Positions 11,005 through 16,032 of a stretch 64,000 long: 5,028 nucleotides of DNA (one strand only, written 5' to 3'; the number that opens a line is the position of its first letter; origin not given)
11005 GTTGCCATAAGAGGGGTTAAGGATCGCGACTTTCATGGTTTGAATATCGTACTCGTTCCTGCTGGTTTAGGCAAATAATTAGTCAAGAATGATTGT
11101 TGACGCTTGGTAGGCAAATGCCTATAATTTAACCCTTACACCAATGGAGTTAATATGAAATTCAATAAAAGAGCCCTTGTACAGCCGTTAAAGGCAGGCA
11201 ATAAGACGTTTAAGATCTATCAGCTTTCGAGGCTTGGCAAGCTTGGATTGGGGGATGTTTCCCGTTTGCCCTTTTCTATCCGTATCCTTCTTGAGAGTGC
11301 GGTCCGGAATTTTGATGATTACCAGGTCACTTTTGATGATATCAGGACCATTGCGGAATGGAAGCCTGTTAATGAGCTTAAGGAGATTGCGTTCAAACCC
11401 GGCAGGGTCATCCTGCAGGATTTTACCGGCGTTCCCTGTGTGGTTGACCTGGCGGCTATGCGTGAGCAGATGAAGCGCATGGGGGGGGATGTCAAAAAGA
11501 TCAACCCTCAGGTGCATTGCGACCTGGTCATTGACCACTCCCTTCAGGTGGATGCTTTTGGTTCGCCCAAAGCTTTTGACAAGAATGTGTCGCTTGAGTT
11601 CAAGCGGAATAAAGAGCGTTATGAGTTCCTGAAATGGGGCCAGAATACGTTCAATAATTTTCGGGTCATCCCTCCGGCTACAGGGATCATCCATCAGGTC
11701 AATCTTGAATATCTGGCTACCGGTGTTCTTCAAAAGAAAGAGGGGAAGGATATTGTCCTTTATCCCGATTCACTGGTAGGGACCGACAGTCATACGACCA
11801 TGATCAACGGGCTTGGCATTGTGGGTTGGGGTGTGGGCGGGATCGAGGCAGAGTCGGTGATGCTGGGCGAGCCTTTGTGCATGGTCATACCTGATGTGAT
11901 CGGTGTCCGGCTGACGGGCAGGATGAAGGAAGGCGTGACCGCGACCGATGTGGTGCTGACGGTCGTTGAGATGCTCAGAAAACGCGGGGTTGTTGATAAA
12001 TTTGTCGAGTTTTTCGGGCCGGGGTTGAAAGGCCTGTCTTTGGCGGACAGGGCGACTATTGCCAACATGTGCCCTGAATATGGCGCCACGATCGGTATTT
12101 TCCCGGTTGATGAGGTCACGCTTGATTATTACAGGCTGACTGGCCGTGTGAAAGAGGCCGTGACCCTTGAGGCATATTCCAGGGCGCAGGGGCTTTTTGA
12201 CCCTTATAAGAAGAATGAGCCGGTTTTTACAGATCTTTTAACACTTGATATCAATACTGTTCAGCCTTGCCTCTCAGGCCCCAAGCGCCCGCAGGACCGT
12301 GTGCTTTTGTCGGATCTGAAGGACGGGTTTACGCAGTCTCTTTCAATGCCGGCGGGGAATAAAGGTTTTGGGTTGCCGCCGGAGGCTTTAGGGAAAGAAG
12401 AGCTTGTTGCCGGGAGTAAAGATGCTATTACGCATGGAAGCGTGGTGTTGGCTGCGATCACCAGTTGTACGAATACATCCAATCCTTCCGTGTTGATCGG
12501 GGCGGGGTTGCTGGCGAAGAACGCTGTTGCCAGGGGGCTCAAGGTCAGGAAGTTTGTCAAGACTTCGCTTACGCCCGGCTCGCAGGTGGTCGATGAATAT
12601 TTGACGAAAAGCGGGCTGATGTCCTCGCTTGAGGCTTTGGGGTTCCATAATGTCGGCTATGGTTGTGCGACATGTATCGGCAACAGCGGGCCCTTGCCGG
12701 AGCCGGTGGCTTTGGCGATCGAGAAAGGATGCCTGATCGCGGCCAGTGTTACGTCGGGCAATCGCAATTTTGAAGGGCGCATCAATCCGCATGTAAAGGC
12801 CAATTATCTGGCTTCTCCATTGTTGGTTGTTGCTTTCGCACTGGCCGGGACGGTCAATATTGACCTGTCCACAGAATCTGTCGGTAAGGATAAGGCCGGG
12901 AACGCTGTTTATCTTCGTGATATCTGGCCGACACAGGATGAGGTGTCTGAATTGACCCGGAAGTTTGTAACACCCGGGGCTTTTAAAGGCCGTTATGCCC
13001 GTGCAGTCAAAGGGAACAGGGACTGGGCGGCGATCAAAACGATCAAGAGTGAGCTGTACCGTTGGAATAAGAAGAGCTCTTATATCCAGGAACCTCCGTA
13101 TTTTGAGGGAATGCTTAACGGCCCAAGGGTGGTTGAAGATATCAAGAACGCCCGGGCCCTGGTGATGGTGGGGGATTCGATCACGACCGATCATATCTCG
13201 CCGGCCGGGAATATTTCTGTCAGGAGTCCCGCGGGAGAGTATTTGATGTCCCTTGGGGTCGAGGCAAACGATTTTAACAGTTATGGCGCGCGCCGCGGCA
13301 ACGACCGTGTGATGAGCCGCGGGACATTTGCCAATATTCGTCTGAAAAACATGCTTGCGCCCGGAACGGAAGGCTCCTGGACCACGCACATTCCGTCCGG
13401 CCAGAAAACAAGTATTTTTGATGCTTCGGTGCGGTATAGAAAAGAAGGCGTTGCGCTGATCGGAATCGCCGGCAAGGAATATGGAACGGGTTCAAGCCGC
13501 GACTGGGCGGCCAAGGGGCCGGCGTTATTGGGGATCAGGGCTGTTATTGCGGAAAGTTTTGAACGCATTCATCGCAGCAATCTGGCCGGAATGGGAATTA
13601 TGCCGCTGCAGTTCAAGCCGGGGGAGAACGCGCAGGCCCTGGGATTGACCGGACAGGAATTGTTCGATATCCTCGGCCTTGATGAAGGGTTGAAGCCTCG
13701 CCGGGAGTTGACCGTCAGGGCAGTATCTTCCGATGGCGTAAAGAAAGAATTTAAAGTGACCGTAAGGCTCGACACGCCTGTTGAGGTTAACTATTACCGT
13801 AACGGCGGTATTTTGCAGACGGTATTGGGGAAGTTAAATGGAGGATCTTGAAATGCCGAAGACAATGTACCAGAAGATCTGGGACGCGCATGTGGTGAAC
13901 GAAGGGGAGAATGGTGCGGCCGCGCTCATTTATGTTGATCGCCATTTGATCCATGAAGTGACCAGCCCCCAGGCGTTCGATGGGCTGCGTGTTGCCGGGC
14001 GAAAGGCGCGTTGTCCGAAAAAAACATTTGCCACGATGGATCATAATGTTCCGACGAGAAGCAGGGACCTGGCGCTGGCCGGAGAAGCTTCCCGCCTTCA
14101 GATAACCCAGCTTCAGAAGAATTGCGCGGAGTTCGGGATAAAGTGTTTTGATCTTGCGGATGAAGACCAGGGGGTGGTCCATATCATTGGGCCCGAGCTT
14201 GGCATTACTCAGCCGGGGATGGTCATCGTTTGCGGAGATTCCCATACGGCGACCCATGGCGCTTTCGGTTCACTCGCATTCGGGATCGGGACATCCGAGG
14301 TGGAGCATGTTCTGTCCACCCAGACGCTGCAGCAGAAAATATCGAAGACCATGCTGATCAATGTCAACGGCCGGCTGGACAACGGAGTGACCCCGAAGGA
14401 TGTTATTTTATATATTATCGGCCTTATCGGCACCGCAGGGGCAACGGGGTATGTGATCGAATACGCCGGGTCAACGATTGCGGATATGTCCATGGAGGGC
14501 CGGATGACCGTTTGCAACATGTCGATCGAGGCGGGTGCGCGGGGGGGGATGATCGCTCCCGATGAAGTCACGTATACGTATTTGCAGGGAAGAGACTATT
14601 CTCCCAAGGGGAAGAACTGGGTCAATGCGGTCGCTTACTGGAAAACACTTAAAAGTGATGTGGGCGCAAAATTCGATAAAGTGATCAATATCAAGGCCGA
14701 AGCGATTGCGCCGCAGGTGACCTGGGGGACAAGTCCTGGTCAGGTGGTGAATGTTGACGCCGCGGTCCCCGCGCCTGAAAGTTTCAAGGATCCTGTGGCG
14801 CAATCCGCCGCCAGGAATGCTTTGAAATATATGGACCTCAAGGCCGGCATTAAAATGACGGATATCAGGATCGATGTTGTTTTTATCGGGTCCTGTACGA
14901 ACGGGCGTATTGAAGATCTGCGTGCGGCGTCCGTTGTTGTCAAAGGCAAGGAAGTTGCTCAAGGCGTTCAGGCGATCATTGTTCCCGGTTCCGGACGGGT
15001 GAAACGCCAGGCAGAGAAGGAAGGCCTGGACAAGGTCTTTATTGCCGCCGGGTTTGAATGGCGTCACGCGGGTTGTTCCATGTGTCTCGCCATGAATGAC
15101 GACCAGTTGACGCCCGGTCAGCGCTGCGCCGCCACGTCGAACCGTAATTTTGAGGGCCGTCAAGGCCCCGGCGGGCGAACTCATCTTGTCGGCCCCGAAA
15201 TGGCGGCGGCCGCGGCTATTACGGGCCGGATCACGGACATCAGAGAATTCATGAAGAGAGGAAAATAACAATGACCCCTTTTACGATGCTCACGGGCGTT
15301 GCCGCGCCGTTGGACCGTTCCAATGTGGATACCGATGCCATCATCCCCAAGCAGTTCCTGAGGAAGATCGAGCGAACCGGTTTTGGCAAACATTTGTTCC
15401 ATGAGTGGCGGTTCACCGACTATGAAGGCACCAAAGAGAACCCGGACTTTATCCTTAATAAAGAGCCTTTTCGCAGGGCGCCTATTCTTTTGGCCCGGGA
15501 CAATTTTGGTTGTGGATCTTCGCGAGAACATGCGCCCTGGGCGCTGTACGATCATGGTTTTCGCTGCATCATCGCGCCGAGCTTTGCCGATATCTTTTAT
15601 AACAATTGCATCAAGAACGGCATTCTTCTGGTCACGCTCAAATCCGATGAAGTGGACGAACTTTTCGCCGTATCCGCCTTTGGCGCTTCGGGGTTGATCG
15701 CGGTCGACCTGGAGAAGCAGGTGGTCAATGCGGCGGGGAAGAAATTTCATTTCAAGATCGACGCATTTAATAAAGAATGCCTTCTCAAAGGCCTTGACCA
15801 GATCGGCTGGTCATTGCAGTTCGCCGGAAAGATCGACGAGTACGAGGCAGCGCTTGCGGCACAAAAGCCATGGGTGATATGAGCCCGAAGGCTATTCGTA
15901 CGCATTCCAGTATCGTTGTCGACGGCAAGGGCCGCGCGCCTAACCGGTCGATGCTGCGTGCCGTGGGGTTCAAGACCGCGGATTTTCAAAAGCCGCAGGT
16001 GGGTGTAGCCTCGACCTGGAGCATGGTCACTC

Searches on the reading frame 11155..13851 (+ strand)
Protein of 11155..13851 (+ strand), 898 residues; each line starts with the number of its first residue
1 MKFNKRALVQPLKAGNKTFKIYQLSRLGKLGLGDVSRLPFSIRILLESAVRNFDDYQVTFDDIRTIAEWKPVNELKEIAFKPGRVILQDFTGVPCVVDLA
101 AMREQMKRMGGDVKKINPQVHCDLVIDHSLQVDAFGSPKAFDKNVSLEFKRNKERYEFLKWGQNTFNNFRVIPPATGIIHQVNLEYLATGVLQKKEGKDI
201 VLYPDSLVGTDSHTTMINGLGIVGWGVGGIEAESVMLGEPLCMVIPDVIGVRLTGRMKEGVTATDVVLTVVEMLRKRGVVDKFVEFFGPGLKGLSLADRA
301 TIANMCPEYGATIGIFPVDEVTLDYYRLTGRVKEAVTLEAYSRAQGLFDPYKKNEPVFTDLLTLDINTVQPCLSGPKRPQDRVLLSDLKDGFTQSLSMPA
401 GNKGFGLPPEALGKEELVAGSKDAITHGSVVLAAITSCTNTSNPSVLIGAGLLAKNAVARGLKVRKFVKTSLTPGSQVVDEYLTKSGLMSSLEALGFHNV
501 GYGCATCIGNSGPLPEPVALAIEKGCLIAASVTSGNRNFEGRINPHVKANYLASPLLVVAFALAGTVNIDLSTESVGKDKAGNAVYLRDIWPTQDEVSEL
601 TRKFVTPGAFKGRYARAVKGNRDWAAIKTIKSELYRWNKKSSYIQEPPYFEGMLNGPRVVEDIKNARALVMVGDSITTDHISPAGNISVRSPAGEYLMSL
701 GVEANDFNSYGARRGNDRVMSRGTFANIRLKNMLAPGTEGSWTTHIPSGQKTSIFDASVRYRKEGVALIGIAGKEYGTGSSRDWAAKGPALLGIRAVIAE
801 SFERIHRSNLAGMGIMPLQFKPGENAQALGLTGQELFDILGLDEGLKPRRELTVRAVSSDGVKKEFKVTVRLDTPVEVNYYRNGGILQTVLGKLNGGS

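Call 64: search_protein_families(library=pfam, proteins=[window:11155-13851:+], max_evalue=0.00001)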
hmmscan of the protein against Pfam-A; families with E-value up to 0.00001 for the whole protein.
window:11155-13851:+ (898 aa): 2 families
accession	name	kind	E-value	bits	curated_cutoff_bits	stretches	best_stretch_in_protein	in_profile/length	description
PF00330.25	Aconitase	-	7.6e-160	533.3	28.7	1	76-565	14-463/463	Aconitase family (aconitate hydratase)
PF00694.25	Aconitase_C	-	1.8e-39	135.5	22.8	1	696-822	4-130/131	Aconitase C-terminal domain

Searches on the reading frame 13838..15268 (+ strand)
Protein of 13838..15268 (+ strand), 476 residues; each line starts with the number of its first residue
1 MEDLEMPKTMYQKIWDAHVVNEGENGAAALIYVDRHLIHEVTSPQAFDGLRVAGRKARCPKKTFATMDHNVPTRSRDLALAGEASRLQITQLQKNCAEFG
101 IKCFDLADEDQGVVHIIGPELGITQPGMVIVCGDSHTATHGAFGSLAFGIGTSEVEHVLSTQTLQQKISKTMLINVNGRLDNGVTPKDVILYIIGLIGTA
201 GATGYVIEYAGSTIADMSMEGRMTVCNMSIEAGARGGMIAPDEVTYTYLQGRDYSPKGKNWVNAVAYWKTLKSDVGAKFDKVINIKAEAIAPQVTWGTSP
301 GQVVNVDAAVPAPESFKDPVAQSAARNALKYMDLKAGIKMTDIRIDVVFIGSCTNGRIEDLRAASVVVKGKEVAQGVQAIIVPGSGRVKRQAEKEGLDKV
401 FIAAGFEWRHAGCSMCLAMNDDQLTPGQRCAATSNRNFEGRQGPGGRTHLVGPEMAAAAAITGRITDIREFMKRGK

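Call 64: search_protein_families(library=pfam, proteins=[window:13838-15268:+], max_evalue=0.00001)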
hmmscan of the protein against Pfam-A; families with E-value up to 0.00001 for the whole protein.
window:13838-15268:+ (476 aa): 1 family
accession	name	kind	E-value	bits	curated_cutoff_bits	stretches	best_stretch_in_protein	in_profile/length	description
PF00330.25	Aconitase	-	1e-178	595.6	28.7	1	12-463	1-463/463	Aconitase family (aconitate hydratase)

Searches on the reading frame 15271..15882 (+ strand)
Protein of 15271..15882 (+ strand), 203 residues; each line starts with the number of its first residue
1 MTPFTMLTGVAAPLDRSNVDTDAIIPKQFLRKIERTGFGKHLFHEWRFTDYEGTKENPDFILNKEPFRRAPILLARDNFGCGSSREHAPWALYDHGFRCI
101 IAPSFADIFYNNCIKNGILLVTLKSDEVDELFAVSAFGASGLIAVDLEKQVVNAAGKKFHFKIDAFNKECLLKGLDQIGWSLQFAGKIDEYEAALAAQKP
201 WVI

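Call 72: search_protein_families(library=pfam, proteins=[window:15271-15882:+], max_evalue=0.00001)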
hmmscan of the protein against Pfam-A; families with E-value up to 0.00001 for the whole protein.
window:15271-15882:+ (203 aa): 1 family
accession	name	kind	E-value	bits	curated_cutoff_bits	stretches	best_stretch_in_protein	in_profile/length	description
PF00694.25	Aconitase_C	-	1.2e-40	139.4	22.8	1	1-124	1-129/131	Aconitase C-terminal domain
